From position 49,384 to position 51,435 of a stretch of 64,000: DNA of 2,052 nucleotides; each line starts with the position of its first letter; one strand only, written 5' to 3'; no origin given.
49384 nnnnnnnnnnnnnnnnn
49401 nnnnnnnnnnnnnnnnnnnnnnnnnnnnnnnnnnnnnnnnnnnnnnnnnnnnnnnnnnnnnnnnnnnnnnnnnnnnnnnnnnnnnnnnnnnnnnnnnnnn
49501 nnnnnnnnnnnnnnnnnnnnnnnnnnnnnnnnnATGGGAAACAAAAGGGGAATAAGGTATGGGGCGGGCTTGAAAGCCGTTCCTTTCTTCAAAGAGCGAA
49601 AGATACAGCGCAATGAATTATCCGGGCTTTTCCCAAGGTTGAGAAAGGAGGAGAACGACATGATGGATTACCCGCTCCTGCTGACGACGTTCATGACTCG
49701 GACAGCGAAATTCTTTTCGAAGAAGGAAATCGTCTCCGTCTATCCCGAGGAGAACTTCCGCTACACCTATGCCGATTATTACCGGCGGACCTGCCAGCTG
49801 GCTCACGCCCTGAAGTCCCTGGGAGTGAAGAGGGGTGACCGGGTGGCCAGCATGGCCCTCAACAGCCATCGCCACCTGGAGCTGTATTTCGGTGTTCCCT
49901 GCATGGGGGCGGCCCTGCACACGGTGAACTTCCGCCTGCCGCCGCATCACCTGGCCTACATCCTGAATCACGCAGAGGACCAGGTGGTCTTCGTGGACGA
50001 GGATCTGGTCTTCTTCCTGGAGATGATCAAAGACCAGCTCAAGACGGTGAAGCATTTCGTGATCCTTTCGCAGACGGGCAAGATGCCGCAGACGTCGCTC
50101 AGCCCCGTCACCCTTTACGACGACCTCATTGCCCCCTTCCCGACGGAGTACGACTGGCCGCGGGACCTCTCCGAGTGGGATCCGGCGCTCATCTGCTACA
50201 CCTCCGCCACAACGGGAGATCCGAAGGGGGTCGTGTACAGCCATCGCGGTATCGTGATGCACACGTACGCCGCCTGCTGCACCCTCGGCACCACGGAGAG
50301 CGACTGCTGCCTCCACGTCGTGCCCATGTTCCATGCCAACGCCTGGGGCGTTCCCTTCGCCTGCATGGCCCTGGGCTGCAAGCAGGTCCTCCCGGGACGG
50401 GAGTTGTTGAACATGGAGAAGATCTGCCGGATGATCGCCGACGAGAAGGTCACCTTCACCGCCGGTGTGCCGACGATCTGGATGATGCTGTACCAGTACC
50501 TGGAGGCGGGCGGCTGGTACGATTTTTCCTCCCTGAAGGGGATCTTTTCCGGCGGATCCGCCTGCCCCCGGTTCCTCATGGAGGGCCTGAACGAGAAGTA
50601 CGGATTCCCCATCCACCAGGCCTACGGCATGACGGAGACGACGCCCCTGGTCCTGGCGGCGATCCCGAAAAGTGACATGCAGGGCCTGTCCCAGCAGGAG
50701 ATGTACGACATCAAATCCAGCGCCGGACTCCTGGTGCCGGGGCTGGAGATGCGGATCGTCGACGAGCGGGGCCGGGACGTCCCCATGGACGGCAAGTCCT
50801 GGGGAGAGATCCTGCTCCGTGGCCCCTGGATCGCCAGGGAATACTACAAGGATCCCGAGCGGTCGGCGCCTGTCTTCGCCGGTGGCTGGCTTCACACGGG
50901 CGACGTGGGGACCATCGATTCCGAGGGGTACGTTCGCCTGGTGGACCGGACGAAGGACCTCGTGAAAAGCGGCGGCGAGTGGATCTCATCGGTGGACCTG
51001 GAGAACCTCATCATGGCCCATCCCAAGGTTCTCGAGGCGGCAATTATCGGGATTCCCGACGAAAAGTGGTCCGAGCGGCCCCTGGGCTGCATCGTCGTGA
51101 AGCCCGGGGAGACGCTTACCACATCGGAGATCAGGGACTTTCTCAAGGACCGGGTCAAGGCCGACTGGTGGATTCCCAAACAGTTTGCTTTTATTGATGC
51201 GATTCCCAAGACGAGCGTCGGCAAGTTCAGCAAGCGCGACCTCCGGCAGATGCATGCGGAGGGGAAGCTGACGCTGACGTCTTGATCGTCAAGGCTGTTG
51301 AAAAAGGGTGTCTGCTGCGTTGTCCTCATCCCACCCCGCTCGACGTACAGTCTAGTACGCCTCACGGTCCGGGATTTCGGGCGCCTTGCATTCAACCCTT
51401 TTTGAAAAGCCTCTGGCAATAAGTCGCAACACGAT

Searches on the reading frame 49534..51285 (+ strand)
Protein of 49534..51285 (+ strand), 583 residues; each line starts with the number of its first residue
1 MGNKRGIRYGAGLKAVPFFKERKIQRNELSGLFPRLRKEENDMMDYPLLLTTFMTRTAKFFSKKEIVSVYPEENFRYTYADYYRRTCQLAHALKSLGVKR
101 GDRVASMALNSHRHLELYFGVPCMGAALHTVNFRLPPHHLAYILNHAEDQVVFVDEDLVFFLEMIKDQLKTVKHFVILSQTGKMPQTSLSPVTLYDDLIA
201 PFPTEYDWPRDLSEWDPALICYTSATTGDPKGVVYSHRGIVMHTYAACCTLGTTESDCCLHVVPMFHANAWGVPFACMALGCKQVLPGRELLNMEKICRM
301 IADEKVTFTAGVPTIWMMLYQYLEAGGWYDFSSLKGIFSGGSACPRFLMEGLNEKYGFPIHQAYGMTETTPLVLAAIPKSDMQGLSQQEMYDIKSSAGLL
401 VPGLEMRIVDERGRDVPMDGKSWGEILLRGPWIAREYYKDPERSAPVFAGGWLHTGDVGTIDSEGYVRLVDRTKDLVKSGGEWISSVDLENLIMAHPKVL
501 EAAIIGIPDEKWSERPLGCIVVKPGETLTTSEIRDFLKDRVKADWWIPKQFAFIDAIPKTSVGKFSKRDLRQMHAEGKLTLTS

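Call 49: search_protein_families(library=pfam, proteins=[window:49534-51285:+], max_evalue=0.00001)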
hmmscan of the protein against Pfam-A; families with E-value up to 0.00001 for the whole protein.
window:49534-51285:+ (583 aa): 2 families
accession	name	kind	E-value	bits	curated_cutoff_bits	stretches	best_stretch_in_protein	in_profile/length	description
PF00501.34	AMP-binding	-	1.1e-85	288.3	29.9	1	62-438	9-384/384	AMP-binding enzyme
PF13193.12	AMP-binding_C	-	1.8e-16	61.2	24.5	1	489-564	2-76/76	AMP-binding enzyme C-terminal domain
